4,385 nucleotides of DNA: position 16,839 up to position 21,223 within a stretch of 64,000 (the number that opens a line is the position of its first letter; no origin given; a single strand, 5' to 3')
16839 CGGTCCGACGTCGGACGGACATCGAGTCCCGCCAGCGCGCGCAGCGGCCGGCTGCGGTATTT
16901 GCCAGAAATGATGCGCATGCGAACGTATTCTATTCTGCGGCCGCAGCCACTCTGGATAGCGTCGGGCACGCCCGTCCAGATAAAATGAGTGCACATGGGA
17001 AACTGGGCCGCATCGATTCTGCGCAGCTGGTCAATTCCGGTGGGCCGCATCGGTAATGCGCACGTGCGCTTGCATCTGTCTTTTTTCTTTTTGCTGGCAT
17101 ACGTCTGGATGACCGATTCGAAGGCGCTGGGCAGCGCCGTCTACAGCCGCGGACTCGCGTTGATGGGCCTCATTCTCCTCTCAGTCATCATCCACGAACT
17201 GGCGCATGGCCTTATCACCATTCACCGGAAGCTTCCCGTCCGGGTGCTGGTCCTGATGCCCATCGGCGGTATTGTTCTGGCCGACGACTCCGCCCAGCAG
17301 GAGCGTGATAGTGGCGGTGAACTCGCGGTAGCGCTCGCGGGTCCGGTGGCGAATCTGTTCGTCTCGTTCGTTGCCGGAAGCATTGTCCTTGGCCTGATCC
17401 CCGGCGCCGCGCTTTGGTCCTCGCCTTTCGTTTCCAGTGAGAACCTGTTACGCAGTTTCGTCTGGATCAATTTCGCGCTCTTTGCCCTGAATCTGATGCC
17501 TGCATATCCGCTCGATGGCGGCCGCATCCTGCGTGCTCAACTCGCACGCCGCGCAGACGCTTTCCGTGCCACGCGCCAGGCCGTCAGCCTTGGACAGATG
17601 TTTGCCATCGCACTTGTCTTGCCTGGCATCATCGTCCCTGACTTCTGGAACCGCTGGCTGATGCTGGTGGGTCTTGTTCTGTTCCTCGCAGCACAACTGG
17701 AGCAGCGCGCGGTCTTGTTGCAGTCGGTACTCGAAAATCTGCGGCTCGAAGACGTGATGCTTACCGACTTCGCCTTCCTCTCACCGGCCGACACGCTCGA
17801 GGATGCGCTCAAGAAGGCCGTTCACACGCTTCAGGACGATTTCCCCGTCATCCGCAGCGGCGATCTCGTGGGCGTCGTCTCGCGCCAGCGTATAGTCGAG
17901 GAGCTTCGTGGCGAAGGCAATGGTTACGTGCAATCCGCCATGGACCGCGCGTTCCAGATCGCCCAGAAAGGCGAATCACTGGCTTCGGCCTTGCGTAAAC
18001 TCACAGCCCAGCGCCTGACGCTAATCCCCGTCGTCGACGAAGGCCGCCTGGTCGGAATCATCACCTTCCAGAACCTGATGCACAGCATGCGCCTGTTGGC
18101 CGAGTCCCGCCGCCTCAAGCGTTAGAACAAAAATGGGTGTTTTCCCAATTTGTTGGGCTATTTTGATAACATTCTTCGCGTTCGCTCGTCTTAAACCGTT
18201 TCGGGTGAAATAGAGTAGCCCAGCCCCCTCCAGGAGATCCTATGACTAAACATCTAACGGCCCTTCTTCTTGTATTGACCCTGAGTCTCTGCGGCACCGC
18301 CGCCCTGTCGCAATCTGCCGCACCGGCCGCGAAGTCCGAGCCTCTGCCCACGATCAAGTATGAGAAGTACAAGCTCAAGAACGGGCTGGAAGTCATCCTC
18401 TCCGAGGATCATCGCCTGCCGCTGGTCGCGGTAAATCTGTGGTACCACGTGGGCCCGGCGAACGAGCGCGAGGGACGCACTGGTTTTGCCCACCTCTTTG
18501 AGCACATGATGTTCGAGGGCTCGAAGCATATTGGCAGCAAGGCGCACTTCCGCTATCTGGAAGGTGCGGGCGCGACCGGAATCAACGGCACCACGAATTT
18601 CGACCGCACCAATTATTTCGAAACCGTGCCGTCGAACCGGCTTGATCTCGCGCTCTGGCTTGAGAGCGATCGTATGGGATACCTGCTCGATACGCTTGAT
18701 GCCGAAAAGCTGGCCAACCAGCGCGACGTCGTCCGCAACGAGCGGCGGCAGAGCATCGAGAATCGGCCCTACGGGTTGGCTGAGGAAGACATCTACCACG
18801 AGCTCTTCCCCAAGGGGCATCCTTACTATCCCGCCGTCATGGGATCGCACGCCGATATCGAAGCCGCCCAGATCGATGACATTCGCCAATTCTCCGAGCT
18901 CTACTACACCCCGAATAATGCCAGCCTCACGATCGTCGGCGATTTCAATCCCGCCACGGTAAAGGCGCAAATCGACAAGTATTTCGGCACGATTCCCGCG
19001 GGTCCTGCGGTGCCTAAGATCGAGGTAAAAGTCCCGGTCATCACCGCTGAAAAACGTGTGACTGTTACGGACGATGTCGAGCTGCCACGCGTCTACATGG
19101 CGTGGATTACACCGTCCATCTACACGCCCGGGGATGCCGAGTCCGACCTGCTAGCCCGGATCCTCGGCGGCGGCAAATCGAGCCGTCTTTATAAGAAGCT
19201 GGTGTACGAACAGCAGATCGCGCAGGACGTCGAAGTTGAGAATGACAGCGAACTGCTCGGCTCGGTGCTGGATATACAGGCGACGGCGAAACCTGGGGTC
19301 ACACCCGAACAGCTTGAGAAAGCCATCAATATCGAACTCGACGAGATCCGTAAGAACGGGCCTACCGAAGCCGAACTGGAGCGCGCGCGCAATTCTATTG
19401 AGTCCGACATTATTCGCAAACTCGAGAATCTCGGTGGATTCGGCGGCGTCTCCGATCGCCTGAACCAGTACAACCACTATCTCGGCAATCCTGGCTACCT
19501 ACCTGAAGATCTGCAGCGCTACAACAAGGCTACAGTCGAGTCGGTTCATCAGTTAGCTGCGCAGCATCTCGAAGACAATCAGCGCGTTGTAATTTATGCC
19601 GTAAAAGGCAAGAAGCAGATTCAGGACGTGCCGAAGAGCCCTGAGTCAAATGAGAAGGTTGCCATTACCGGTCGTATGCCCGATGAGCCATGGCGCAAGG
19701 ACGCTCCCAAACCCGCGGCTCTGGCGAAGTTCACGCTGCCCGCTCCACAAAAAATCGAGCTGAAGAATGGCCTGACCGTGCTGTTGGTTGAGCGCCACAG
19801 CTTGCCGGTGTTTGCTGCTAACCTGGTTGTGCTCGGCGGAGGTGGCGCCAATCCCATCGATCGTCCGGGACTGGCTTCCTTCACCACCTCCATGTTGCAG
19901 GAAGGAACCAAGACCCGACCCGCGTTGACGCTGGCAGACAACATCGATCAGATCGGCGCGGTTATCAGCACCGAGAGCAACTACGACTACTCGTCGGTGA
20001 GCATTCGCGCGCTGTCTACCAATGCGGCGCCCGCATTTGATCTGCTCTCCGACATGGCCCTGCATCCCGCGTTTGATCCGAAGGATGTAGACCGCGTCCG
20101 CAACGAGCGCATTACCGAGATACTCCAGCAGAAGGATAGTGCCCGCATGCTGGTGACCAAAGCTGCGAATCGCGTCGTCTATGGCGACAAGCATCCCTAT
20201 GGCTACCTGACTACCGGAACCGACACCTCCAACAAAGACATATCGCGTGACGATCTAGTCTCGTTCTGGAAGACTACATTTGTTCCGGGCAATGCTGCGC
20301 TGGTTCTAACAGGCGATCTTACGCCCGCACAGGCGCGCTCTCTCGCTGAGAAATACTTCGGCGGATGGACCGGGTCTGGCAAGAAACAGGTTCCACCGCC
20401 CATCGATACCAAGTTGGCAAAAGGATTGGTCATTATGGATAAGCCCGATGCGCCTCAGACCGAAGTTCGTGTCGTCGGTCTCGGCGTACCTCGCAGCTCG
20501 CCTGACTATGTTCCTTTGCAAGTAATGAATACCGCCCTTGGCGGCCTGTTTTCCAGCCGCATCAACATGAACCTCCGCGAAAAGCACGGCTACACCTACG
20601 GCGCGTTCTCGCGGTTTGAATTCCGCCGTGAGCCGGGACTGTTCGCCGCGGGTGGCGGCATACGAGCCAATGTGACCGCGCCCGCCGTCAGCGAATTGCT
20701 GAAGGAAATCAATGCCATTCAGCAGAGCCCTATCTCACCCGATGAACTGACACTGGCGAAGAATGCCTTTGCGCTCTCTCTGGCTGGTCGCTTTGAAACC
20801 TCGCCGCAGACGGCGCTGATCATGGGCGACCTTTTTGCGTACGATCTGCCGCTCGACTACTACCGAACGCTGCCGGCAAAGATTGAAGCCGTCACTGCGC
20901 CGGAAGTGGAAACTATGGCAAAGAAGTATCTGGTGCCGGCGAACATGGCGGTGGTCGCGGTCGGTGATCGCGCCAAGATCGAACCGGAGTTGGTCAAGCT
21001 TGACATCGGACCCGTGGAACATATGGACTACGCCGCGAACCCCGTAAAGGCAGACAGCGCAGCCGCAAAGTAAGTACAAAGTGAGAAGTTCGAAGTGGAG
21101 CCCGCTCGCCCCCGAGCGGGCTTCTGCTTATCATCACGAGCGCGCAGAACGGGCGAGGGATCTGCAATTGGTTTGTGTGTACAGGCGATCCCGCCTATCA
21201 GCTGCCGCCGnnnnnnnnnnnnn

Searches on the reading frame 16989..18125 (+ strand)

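Call 70: search_protein_families(library=pfam, proteins=[window:16989-18125:+], max_evalue=0.00001)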
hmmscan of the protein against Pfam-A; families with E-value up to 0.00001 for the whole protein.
window:16989-18125:+ (378 aa): 2 families
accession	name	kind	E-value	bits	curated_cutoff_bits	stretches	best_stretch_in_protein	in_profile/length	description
PF02163.28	Peptidase_M50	-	1.9e-18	67.1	27.2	2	150-209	159-219/221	Peptidase family M50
PF00571.33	CBS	-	2.1e-16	60.4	24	2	254-307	2-56/57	CBS domain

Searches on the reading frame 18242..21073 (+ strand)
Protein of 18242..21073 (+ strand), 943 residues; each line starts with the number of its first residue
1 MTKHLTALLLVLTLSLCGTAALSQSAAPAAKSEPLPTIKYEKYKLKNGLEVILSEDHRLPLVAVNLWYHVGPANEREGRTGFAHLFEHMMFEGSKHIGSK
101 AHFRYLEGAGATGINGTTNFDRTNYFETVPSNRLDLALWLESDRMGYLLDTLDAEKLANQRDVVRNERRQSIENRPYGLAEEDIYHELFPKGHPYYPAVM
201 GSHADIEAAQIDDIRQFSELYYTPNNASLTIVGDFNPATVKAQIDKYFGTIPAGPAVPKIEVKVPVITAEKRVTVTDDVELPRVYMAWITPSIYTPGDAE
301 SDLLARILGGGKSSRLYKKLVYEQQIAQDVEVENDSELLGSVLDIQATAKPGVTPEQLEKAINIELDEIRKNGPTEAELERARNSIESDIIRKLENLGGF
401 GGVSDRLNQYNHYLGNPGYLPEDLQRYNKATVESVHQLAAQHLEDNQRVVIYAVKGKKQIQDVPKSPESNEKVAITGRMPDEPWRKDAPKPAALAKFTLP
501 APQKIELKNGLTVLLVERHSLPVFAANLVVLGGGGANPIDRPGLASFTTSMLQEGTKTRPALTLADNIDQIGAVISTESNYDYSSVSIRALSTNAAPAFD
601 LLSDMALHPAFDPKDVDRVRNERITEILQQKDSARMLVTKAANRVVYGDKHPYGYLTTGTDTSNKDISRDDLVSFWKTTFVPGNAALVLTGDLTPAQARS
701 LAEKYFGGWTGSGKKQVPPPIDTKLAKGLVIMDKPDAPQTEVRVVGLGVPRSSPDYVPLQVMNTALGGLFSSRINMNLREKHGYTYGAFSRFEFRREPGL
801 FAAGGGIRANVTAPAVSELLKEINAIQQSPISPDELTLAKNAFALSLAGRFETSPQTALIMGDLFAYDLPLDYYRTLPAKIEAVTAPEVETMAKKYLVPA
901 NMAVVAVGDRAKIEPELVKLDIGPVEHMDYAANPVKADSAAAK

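Call 70: search_protein_families(library=pfam, proteins=[window:18242-21073:+], max_evalue=0.00001)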
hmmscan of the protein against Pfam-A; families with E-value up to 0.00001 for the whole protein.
window:18242-21073:+ (943 aa): 2 families
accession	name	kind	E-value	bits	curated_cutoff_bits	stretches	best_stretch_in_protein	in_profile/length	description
PF05193.26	Peptidase_M16_C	-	1.6e-77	259.9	23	2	210-385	3-180/181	Peptidase M16 inactive domain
PF00675.25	Peptidase_M16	-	4.9e-30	104.8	22.3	2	51-182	2-129/149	Insulinase (Peptidase family M16)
